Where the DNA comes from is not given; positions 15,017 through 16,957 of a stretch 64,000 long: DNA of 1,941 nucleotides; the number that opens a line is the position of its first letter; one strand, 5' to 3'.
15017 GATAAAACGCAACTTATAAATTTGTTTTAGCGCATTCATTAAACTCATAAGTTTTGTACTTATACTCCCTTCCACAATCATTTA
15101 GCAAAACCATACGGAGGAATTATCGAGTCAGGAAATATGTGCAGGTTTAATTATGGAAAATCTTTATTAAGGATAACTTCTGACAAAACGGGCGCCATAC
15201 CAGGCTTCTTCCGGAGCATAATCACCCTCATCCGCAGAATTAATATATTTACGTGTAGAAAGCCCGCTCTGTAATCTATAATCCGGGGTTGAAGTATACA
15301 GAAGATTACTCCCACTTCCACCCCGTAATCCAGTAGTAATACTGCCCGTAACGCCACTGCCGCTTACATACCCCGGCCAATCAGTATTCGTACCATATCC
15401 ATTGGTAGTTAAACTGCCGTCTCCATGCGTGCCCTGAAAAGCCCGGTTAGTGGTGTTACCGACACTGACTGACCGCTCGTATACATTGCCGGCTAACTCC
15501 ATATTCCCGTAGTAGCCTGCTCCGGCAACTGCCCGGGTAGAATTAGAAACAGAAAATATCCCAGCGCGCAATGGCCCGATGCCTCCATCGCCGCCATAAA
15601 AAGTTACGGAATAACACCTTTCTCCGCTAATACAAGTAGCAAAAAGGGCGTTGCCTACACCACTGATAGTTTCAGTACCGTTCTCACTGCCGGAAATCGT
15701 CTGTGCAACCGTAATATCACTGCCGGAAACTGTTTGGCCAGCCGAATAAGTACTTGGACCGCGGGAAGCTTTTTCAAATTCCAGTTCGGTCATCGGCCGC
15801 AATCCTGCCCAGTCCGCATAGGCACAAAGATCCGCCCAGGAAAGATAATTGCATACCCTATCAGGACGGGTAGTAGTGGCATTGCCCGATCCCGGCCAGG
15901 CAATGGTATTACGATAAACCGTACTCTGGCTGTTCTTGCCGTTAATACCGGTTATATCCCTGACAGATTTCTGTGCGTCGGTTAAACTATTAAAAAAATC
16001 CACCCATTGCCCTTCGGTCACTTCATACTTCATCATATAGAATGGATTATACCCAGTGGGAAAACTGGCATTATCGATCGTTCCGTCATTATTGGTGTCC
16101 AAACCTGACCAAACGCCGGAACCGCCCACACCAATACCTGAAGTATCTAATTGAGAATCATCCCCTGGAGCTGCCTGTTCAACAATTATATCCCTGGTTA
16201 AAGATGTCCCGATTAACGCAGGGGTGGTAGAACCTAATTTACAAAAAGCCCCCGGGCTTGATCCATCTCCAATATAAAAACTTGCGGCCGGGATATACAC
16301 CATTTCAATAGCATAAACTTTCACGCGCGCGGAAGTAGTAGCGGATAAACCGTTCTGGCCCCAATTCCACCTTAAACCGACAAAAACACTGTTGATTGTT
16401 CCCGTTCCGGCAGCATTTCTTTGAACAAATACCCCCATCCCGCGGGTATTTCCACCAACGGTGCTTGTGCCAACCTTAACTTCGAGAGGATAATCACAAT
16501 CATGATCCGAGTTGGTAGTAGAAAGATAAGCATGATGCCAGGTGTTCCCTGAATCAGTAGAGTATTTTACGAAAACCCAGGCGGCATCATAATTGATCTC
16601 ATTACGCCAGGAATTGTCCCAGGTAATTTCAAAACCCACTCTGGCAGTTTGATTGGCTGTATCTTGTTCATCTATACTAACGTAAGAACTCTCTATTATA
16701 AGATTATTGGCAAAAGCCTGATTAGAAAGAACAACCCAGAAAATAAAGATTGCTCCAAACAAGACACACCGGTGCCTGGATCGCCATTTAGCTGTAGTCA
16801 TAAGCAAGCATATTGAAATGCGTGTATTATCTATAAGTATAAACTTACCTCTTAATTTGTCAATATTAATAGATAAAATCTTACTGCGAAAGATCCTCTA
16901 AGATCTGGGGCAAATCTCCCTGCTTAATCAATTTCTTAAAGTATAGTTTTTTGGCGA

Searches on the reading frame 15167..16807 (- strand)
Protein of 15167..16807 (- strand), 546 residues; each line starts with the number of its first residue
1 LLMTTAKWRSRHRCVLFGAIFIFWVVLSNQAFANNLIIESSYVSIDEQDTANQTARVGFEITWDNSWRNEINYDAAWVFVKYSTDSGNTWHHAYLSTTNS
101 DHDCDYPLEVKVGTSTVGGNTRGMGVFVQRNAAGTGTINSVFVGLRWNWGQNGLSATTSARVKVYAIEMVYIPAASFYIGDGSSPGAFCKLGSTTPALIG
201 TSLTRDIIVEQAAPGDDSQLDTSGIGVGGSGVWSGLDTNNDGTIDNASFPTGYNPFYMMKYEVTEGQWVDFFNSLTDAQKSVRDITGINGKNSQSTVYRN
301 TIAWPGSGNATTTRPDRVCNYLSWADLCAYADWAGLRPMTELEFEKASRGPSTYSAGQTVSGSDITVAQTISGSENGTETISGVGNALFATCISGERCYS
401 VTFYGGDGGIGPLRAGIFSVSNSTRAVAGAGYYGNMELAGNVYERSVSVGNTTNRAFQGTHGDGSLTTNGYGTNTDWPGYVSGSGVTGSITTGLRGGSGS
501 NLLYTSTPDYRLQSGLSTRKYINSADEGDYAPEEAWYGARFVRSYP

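Call 3: search_protein_families(library=pfam, proteins=[window:15167-16807:-], max_evalue=0.1)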
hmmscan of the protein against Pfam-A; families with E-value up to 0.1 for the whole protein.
window:15167-16807:- (546 aa): 2 families
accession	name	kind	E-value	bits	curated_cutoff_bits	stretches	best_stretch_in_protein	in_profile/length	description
PF03781.23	FGE-sulfatase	-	8.4e-12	45.7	23.3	1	254-355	35-127/255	Sulfatase-modifying factor enzyme 1-like domain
PF21471.3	Reelin_subrepeat-B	-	0.043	14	27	1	42-99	26-81/127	Reelin subrepeat B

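Call 4: search_protein_families(library=ncbifam, proteins=[window:15167-16807:-], max_evalue=0.1)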
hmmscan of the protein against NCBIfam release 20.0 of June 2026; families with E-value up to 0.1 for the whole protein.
window:15167-16807:- (546 aa): 2 families
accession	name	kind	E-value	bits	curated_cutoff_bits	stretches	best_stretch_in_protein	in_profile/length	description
TIGR03440.2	egtB_TIGR03440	equivalog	0.00036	19.8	360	1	253-366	203-323/413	ergothioneine biosynthesis protein EgtB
NF041186.1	SenA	equivalog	0.0004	19.9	420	1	243-359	189-313/382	selenoneine synthase SenA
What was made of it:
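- The protein still scores above the MtgA equivalog cut-off (call 4). The domain passes the MtgA equivalog threshold (call 4).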

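Call 81: search_solved_structures(query=window:15167-16807:-, max_evalue=0.01, show_alignments=0)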
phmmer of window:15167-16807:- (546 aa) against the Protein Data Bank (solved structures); distinct sequences matched with E-value up to 0.01: 14.
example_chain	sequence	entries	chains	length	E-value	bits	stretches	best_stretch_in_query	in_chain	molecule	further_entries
5nxl_A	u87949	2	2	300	1.3e-05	27.2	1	305-351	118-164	Non-specific serine/threonine protein kinase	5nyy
6s07_A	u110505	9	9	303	1.3e-05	27.2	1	305-351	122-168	Formylglycine-generating enzyme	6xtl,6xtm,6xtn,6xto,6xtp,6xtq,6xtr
7ml6_A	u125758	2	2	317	3e-05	25.9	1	250-361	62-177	CalU17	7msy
6vqp_A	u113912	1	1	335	3.4e-05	25.8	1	250-361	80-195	CalU17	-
6muj_A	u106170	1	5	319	0.00028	22.7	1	306-351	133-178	Formylglycine-generating enzyme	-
2q17_A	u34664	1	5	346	0.00032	22.5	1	306-351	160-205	formylglycine generating enzyme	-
2aft_X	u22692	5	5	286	0.00058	21.7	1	306-350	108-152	Sulfatase modifying factor 1 | Sulfatase-modifying factor 1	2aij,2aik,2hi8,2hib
2afy_X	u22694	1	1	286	0.00058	21.7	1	306-350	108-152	Sulfatase modifying factor 1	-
2aii_X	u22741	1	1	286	0.00058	21.7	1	306-350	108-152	Sulfatase modifying factor 1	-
31dc_A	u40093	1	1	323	0.00071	21.4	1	306-350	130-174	Formylglycine-generating enzyme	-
5ssy_A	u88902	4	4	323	0.00071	21.4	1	306-350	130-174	Formylglycine-generating enzyme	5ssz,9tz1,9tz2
1y1e_X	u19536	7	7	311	0.00078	21.3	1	306-350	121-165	C-alpha-formyglycine-generating enzyme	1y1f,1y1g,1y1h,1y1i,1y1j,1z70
8aru_A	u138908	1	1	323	0.00097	21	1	308-350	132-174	Formylglycine-generating enzyme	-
5ssx_A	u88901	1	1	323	0.00098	20.9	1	307-350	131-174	Formylglycine-generating enzyme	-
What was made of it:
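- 11708..16807 (-): Three tandem paralogous secreted FGE-sulfatase-domain proteins (546, 559 and 546 aa), 69-73 nt apart, downstream of the fusion. They are possibly in the same operon, and their functional link to the fusion is unproven. Weak PDB hits to FGE and CalU17 (call 81).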
